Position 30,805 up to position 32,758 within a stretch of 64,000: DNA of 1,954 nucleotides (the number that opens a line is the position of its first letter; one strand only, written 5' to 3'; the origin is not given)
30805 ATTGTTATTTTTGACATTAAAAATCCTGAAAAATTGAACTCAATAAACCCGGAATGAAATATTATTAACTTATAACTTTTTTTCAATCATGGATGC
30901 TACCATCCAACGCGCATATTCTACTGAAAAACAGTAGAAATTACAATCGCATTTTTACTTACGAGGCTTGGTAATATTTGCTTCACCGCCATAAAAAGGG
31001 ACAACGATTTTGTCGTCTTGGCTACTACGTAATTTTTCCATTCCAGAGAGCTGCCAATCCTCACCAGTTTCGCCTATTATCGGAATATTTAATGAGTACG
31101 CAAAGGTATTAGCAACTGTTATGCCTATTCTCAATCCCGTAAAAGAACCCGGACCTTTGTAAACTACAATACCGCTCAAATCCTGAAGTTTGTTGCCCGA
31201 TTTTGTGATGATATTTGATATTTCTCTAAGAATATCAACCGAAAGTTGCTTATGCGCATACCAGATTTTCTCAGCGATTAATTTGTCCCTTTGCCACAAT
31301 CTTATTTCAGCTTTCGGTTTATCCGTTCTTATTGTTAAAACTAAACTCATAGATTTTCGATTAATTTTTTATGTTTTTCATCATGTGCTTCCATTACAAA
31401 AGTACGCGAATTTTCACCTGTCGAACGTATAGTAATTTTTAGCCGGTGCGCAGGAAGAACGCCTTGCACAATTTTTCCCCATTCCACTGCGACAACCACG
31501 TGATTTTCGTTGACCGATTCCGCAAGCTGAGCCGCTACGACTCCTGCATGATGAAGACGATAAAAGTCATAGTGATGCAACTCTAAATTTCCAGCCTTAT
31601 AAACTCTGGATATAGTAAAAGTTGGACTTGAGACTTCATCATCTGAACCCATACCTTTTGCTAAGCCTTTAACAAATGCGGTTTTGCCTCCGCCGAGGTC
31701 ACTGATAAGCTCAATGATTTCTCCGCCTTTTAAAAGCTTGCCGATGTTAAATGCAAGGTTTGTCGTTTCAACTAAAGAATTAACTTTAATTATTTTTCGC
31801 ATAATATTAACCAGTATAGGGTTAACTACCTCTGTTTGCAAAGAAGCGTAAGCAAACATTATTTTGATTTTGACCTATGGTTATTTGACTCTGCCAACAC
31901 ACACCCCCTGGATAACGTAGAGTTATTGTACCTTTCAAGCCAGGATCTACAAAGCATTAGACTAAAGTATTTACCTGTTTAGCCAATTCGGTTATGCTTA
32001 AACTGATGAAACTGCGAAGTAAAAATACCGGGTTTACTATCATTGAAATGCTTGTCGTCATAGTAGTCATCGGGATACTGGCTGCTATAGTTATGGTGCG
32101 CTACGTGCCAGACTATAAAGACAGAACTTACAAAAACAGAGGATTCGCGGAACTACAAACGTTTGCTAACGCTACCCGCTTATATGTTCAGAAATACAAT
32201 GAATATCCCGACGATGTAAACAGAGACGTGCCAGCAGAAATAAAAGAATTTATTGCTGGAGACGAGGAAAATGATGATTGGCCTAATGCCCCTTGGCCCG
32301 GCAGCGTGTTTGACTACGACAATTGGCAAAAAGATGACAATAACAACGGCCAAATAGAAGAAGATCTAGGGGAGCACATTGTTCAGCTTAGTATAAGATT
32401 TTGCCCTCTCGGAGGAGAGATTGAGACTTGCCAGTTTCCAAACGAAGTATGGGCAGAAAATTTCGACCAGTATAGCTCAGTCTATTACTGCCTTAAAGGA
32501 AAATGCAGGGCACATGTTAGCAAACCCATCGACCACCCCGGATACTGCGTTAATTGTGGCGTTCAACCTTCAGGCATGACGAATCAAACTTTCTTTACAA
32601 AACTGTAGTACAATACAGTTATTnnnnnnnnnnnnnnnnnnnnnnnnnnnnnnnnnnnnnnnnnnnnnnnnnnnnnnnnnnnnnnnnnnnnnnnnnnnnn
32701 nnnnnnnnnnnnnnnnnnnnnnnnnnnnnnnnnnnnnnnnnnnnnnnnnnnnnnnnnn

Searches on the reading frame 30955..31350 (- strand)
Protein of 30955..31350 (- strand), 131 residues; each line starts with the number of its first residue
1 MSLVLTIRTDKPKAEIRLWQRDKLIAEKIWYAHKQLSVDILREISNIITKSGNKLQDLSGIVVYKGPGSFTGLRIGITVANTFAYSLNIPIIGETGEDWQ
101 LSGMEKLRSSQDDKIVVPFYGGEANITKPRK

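Call 9: search_protein_families(library=pfam, proteins=[window:30955-31350:-], max_evalue=0.01)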
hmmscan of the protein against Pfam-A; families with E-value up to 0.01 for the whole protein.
window:30955-31350:- (131 aa): 1 family
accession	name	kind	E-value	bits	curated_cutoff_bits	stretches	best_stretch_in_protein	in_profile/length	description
PF00814.31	TsaD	-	7.2e-16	59.1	24.8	1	32-93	25-86/264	tRNA N6-adenosine threonylcarbamoyltransferase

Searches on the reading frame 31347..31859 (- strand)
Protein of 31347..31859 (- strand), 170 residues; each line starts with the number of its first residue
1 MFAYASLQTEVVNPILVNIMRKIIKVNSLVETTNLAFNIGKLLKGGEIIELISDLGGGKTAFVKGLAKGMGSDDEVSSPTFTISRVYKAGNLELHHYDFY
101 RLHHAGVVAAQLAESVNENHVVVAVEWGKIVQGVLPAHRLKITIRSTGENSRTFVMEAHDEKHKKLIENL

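Call 9: search_protein_families(library=pfam, proteins=[window:31347-31859:-], max_evalue=0.01)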
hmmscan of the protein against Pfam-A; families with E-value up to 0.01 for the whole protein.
window:31347-31859:- (170 aa): 1 family
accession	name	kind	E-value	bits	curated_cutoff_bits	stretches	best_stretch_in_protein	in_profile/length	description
PF02367.23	TsaE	-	5.5e-30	104.4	26.6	1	27-153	2-127/128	Threonylcarbamoyl adenosine biosynthesis protein TsaE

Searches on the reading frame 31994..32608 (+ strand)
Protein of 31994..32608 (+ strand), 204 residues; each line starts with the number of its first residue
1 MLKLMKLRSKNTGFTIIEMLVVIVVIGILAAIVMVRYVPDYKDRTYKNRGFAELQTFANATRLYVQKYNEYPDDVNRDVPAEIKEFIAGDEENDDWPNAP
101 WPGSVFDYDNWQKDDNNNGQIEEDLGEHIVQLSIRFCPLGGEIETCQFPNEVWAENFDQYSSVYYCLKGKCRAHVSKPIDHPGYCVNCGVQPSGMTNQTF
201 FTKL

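Call 9: search_protein_families(library=pfam, proteins=[window:31994-32608:+], max_evalue=0.01)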
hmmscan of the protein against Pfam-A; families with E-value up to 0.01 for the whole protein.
window:31994-32608:+ (204 aa): 1 family
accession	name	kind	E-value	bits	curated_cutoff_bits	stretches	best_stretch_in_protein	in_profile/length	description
PF07963.17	N_methyl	-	1.3e-07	31.4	21.2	1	8-34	1-27/27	Prokaryotic N-terminal methylation motif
